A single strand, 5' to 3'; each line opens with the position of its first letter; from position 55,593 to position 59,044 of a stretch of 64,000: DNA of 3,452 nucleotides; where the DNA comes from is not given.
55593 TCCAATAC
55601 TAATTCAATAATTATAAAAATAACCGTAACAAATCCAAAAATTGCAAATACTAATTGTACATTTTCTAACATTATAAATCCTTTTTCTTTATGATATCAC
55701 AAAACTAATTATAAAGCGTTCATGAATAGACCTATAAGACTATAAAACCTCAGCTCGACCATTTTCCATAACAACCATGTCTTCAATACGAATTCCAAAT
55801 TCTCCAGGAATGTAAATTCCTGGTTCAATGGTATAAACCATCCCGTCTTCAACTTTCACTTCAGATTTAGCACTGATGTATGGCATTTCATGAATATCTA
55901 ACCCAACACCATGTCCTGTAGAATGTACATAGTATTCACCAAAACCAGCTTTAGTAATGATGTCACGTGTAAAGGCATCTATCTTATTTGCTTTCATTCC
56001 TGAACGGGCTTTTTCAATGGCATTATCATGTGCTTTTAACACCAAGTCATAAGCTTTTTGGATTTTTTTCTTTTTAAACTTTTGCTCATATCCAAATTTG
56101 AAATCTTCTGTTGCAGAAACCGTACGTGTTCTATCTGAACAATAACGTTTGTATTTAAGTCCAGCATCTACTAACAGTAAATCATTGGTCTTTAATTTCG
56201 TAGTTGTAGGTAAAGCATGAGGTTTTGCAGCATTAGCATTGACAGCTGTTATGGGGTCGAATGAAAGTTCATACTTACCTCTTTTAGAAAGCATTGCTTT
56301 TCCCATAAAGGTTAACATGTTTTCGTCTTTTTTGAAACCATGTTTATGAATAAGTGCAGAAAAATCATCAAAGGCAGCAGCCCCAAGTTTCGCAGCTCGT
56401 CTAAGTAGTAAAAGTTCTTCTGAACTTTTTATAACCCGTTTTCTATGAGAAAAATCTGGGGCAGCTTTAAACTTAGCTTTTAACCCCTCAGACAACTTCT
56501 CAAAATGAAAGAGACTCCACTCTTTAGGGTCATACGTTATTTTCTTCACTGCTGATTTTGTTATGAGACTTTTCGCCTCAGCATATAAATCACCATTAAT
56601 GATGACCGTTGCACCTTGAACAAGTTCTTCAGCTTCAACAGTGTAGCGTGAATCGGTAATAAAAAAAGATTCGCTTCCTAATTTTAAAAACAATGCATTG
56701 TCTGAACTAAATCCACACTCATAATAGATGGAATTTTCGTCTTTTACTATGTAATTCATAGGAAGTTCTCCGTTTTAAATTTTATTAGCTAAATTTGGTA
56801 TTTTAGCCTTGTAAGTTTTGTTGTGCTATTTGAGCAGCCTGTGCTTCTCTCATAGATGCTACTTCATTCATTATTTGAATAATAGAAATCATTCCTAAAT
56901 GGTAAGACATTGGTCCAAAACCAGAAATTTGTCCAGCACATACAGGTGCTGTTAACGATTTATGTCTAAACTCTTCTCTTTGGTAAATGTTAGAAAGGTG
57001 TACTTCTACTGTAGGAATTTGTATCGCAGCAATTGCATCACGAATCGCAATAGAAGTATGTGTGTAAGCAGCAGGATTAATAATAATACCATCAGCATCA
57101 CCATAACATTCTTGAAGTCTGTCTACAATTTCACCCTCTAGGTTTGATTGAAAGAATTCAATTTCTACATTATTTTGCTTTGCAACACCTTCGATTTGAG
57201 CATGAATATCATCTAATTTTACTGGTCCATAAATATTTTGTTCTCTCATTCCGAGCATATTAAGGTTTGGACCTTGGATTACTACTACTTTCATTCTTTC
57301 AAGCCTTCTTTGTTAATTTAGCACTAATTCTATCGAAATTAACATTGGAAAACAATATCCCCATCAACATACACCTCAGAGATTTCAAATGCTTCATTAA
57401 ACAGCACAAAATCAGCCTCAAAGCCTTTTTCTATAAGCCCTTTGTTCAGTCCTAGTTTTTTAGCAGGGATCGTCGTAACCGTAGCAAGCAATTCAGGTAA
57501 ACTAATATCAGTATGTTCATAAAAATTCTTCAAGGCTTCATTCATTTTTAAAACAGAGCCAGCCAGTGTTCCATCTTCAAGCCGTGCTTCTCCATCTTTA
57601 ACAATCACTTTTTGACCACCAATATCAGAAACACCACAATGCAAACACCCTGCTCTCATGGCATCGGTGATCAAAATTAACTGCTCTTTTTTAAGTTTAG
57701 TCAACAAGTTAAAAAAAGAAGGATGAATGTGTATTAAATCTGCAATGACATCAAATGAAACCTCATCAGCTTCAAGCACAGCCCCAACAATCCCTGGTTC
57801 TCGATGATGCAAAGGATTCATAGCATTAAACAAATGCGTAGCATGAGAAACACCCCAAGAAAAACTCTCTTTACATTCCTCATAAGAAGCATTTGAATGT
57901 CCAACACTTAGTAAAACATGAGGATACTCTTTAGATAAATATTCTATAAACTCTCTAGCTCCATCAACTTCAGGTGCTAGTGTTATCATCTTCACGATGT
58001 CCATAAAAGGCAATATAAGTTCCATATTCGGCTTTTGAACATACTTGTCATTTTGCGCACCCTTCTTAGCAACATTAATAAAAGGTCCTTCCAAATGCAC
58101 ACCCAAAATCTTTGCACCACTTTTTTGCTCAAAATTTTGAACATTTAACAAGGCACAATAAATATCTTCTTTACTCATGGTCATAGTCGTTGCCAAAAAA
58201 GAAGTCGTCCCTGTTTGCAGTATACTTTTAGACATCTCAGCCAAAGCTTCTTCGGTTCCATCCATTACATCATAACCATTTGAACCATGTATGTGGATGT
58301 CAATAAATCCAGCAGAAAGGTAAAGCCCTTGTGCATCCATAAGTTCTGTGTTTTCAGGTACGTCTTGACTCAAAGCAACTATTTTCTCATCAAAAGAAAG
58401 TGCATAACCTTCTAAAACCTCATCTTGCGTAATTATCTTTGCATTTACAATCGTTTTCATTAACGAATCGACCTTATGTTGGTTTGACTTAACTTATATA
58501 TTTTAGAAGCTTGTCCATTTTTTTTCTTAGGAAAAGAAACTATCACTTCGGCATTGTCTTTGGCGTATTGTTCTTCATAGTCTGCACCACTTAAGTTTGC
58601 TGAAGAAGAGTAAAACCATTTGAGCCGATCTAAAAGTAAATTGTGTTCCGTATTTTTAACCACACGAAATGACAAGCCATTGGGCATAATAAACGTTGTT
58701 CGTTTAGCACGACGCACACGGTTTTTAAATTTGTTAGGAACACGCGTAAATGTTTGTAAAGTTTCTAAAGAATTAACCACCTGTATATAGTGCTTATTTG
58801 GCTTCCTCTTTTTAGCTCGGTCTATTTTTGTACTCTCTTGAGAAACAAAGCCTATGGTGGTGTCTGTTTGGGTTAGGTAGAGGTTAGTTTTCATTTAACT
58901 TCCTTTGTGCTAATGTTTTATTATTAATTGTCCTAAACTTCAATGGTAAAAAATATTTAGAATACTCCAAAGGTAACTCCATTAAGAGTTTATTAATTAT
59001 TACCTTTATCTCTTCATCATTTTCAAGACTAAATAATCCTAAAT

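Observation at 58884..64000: Giant (at least 1703 aa) low-GC protein with no NTPase motif, translationally coupled into a housekeeping operon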

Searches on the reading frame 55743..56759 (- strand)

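Call 7: search_protein_families(library=pfam, proteins=[window:55743-56759:-], max_evalue=0.1)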
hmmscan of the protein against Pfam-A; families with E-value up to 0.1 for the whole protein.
window:55743-56759:- (339 aa): 2 families
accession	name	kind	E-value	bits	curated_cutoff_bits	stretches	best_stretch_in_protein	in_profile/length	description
PF00557.29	Peptidase_M24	-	1.1e-59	202.1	23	1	119-332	3-207/208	Metallopeptidase family M24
PF01321.24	Creatinase_N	-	7.7e-09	36.6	22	1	3-101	17-119/128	Creatinase/Prolidase N-terminal domain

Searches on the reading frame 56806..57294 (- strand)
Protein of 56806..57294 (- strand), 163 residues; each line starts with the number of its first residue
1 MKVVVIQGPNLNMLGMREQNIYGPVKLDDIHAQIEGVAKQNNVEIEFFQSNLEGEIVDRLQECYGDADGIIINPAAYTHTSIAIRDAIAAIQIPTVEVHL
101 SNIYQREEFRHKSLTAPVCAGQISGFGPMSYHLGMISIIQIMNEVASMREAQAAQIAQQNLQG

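Call 7: search_protein_families(library=pfam, proteins=[window:56806-57294:-], max_evalue=0.1)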
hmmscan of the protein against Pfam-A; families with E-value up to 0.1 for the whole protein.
window:56806-57294:- (163 aa): 1 family
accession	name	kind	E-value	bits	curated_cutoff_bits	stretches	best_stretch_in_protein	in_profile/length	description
PF01220.24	DHquinase_II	-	3e-59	199.1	23.3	1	2-137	1-136/138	Dehydroquinase class II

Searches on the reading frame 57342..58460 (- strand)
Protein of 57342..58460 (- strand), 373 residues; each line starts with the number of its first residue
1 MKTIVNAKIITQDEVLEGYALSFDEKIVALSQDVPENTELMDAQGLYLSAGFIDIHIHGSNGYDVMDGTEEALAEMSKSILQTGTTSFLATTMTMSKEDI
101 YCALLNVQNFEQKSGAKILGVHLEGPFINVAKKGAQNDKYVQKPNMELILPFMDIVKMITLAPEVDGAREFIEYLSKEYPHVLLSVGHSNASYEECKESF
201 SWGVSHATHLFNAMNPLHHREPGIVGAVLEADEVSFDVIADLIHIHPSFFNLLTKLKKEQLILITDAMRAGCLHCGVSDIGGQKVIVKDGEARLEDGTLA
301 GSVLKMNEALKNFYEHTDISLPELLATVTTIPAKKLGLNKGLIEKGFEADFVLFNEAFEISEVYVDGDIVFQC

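Call 7: search_protein_families(library=pfam, proteins=[window:57342-58460:-], max_evalue=0.1)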
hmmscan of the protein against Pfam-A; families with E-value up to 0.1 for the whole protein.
window:57342-58460:- (373 aa): 3 families
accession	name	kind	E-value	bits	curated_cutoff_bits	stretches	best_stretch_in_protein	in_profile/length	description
PF01979.26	Amidohydro_1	-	9.9e-29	101.1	25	1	47-370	1-345/345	Amidohydrolase family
PF07969.17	Amidohydro_3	-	1.6e-12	48.1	29.7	2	315-369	403-470/472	Amidohydrolase family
PF20161.5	VpsR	-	0.051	13.7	23.7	1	177-247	7-77/121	VpsR domain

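Call 71: find_homologous_proteins(query=window:57342-58460:-, max_evalue=1e-50)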
Query window:57342-58460:- (373 aa): 7666 proteins with E <= 1e-50 among 8000 candidates; the best 120 are listed.
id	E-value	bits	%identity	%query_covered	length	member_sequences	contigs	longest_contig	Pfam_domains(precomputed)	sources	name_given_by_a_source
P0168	1.2e-244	829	100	100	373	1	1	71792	PF07969.18,PF01979.27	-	-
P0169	4.5e-216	735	87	100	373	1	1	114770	PF07969.18,PF01979.27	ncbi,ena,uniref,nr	ncbi:MAG: N-acetylglucosamine-6-phosphate deacetylase (EC [uncultured Sulfurovum sp.]|uniref:N-acety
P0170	3.4e-206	702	83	100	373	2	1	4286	PF07969.18,PF01979.27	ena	-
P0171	2.5e-203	693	82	99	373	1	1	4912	PF07969.18,PF01979.27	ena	-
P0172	1.3e-202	691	81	99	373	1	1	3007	PF07969.18,PF01979.27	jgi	jgi:N-acetylglucosamine-6-phosphate deacetylase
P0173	1.4e-202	690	82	100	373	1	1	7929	PF07969.18,PF01979.27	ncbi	-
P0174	3.8e-201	686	82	100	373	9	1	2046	PF07969.18,PF01979.27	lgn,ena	-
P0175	2.1e-200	683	83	100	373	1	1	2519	PF07969.18,PF01979.27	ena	-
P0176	1.4e-199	681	82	99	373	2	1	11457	PF07969.18,PF01979.27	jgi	jgi:N-acetylglucosamine-6-phosphate deacetylase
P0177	1.7e-199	680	81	100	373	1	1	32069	PF07969.18,PF01979.27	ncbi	-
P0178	2.3e-199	680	81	100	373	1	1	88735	PF07969.18,PF01979.27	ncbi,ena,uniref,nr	ncbi:MAG: N-acetylglucosamine-6-phosphate deacetylase (EC [uncultured Sulfurovum sp.]|uniref:N-acety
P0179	3.9e-199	679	81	100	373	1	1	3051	PF07969.18,PF01979.27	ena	-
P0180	4.2e-199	679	82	100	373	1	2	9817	PF07969.18,PF01979.27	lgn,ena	-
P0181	5.7e-199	679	80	100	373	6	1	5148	PF07969.18,PF01979.27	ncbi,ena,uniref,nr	ncbi:MAG: N-acetylglucosamine-6-phosphate deacetylase (EC [uncultured Sulfurovum sp.]|uniref:N-acety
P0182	3.2e-198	676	80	100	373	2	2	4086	PF07969.18,PF01979.27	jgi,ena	-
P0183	5.3e-197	672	79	100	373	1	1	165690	PF07969.18,PF01979.27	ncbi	-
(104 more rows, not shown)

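Call 72: find_encoding_contigs(protein=P0168, flank=10000, max_places=3)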
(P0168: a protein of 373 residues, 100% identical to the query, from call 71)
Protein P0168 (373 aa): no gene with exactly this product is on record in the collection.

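Call 73: find_encoding_contigs(protein=P0169, flank=10000, max_places=2)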
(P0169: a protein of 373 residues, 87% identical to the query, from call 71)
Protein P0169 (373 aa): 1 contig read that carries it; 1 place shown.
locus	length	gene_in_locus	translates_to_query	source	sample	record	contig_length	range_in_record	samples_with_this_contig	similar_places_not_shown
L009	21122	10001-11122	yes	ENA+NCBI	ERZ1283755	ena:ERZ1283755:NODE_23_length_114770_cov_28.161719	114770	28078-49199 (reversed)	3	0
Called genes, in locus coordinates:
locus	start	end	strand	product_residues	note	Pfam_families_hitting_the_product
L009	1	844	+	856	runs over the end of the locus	PF11791:Aconitase_B_N, PF06434:Aconitase_2_N, PF00330:Aconitase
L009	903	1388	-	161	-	-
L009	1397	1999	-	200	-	-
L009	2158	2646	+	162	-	-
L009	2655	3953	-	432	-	PF13365:Trypsin_2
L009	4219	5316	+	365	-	-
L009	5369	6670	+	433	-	PF23598:LRR_14, PF23211:LRR_LRWD1 (faint), PF00560:LRR_1 (faint), PF12799:LRR_4 (weak), PF13855:LRR_8, PF23598:LRR_14 (weak), PF00069:Pkinase, PF07714:PK_Tyr_Ser-Thr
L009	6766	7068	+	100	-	-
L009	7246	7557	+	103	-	-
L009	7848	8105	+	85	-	PF02661:Fic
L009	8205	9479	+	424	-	-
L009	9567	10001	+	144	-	PF01300:Sua5_yciO_yrdC (weak)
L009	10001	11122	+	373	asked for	PF01979:Amidohydro_1, PF07969:Amidohydro_3 (faint)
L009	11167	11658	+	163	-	PF01220:DHquinase_II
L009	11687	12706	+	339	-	PF01321:Creatinase_N (faint), PF00557:Peptidase_M24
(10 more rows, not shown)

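Call 74: find_encoding_contigs(protein=P0178, flank=10000, max_places=1)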
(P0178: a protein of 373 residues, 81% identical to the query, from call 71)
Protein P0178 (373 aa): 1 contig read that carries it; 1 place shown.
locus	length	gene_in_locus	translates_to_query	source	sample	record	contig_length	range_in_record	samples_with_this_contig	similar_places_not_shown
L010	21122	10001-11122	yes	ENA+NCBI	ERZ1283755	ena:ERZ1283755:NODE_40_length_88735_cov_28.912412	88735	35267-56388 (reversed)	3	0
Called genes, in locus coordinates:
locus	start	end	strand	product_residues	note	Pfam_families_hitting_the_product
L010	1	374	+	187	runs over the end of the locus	PF01205:Impact_N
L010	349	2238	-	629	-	PF00795:CN_hydrolase, PF02540:NAD_synthase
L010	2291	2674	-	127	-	-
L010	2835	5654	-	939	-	PF00672:HAMP, PF00989:PAS, PF08447:PAS_3, PF08448:PAS_4 (faint), PF13426:PAS_9, PF00990:GGDEF, PF00563:EAL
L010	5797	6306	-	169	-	PF00160:Pro_isomerase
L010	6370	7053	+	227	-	PF00215:OMPdecase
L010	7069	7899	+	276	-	PF02661:Fic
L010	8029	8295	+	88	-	-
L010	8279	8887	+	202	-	PF02661:Fic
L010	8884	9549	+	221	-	-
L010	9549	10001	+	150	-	PF01300:Sua5_yciO_yrdC (weak)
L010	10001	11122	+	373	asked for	PF01979:Amidohydro_1, PF07969:Amidohydro_3 (faint)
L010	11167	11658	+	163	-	PF01220:DHquinase_II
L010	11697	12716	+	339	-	PF01321:Creatinase_N (weak), PF00557:Peptidase_M24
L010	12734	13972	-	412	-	PF00070:Pyr_redox (faint), PF00890:FAD_binding_2, PF01134:GIDA (weak), PF03486:HI0933_like, PF07992:Pyr_redox_2 (weak), PF12831:FAD_oxidored, PF13450:NAD_binding_8 (weak), PF22780:HI0933_like_1st, +3 more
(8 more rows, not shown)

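Call 75: find_encoding_contigs(protein=P0183, flank=10000, max_places=1)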
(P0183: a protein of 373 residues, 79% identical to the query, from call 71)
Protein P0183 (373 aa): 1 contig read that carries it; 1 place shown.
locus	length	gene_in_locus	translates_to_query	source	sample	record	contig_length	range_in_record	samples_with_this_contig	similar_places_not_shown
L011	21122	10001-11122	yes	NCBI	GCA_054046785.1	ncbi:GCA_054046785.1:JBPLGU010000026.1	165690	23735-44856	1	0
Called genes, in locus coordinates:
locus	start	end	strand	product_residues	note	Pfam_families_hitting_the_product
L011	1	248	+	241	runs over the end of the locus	PF12895:ANAPC3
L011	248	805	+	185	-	-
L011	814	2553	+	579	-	PF05157:MshEN, PF00437:T2SSE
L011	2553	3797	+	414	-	PF00482:T2SSF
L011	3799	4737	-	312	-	PF08284:RVP_2 (weak), PF00077:RVP (weak), PF13650:Asp_protease_2, PF13975:gag-asp_proteas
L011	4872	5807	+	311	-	PF13793:Pribosyltran_N, PF00156:Pribosyltran, PF14572:Pribosyl_synth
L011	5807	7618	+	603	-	PF00009:GTP_EFTU, PF03144:GTP_EFTU_D2 (weak), PF00679:EFG_C, PF06421:LepA_C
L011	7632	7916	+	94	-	PF00226:DnaJ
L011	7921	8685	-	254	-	PF04376:ATE_N, PF04377:ATE_C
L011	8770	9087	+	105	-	-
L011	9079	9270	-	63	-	-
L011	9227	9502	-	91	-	-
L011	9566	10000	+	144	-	PF01300:Sua5_yciO_yrdC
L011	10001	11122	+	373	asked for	PF01979:Amidohydro_1, PF07969:Amidohydro_3 (faint)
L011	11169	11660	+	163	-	PF01220:DHquinase_II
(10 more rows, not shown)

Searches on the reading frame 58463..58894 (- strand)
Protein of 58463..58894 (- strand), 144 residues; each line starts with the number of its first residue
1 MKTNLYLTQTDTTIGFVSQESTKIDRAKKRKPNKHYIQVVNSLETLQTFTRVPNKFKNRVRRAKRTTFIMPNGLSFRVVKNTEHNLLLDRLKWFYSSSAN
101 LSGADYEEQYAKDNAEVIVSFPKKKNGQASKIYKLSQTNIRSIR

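Call 7: search_protein_families(library=pfam, proteins=[window:58463-58894:-], max_evalue=0.1)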
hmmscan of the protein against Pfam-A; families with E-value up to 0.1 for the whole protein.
window:58463-58894:- (144 aa): 1 family
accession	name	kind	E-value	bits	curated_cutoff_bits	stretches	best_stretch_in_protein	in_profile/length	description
PF01300.24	Sua5_yciO_yrdC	-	2.7e-07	30.7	25.1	1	21-144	29-176/178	Telomere recombination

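Call 9: search_protein_families(library=ncbifam, proteins=[window:58463-58894:-], max_evalue=0.1)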
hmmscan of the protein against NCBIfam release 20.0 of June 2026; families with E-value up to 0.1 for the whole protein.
window:58463-58894:- (144 aa): 2 families
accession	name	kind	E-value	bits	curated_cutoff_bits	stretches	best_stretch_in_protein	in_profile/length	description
TIGR00057.1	TIGR00057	equivalog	0.0032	16.7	123.2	1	23-70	46-95/202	L-threonylcarbamoyladenylate synthase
NF047517.1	LIC_12586_fam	equivalog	0.0077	14.9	800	1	19-108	160-244/702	LIC_12586 family protein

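Call 36: find_encoding_contigs(protein=window:58463-58894:-, flank=10000, max_places=5)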
Protein window:58463-58894:- (144 aa): no gene with exactly this product is on record in the collection.
